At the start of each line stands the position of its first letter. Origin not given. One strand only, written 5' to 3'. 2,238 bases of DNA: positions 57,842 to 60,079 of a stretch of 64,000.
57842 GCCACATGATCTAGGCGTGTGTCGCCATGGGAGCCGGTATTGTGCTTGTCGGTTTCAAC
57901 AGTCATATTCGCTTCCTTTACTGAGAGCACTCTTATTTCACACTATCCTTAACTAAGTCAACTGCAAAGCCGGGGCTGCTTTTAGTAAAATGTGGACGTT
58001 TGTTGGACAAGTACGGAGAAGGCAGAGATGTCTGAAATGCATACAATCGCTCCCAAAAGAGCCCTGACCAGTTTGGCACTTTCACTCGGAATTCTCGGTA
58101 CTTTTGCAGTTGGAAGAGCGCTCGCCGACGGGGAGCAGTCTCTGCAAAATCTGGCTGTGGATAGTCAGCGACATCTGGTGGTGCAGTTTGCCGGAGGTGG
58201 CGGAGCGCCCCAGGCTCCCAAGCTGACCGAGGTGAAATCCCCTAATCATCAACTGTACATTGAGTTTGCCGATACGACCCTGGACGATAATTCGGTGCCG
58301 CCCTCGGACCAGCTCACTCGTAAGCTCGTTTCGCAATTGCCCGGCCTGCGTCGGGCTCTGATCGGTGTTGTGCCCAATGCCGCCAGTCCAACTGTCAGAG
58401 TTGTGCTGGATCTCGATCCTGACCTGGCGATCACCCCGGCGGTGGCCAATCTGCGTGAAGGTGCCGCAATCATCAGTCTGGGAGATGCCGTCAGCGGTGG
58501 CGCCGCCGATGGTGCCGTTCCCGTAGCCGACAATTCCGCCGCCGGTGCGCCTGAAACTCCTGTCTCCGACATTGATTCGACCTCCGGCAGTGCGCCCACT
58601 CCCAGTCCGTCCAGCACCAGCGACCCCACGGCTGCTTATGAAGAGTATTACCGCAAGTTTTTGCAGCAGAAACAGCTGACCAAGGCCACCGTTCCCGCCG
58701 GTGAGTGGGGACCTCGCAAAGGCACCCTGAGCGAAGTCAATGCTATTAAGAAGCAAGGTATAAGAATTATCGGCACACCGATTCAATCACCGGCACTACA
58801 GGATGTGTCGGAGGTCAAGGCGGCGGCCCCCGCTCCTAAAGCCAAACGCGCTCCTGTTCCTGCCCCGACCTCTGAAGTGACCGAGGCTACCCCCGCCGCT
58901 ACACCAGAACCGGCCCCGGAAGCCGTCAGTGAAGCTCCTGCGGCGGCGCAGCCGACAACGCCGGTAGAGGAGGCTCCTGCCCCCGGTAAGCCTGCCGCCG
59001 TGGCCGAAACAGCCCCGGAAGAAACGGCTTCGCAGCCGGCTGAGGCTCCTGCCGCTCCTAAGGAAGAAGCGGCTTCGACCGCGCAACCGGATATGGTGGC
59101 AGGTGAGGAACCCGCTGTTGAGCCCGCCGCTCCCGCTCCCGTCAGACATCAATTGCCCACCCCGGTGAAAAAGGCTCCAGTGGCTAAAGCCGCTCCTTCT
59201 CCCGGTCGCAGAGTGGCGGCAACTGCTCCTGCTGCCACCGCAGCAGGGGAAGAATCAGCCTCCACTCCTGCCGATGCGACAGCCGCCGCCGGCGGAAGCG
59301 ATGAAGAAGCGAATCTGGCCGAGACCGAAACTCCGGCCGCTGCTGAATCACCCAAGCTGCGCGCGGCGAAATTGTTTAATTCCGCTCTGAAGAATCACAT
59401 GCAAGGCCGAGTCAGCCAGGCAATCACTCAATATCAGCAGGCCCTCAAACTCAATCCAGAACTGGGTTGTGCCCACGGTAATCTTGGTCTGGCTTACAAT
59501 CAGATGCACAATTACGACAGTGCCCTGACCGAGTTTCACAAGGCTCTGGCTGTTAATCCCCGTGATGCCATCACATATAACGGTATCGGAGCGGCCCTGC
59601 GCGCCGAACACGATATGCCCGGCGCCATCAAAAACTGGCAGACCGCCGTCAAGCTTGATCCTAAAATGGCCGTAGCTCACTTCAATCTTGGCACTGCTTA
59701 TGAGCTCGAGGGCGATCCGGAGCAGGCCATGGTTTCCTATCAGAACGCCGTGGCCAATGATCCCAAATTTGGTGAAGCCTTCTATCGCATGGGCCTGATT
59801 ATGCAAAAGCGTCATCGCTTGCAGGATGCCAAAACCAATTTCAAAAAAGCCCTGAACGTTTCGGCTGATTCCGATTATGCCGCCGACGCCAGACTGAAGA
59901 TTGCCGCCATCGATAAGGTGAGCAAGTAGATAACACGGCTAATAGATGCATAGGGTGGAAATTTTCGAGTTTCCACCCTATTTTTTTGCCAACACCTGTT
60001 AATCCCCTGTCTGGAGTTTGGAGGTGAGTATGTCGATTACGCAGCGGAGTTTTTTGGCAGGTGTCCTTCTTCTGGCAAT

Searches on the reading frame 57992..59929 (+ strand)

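Call 71: search_protein_families(library=pfam, proteins=[window:57992-59929:+], max_evalue=0.00001)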
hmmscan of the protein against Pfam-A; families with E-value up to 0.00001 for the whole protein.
window:57992-59929:+ (645 aa): 12 families
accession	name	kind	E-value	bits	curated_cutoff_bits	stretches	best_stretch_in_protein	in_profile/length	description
PF00515.34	TPR_1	-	1e-29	101.5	27.8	2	494-525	3-34/34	Tetratricopeptide repeat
PF13414.12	TPR_11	-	2.3e-27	94.8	26.8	2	471-504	7-40/42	TPR repeat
PF07719.23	TPR_2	-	1e-25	88.1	27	0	561-592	2-33/34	Tetratricopeptide repeat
PF13431.12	TPR_17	-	2.2e-16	59.1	24.4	0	550-579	3-32/34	Tetratricopeptide repeat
PF13424.12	TPR_12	-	3.6e-15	56.3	30.1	0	526-589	3-74/77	Tetratricopeptide repeat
PF14559.12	TPR_19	-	1.7e-13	51.1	25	0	470-527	3-59/68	Tetratricopeptide repeat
PF13181.12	TPR_8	-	1.4e-12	47.1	25.7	0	562-592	3-33/34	Tetratricopeptide repeat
PF13432.12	TPR_16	-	6.9e-12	46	32.7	0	536-591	7-62/65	Tetratricopeptide repeat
PF13428.12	TPR_14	-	3.9e-11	42.9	23.5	0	562-601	3-42/44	Tetratricopeptide repeat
PF13174.12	TPR_6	-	3.1e-09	37.3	26.3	0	562-592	2-32/33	Tetratricopeptide repeat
PF24575.1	TPR_Slam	-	2.9e-08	34.5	35.2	0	463-515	52-104/104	Surface lipoprotein assembly modifier, N-terminal TPR repeats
PF13176.12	TPR_7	-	1.9e-06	28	27.9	0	562-592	1-33/36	Tetratricopeptide repeat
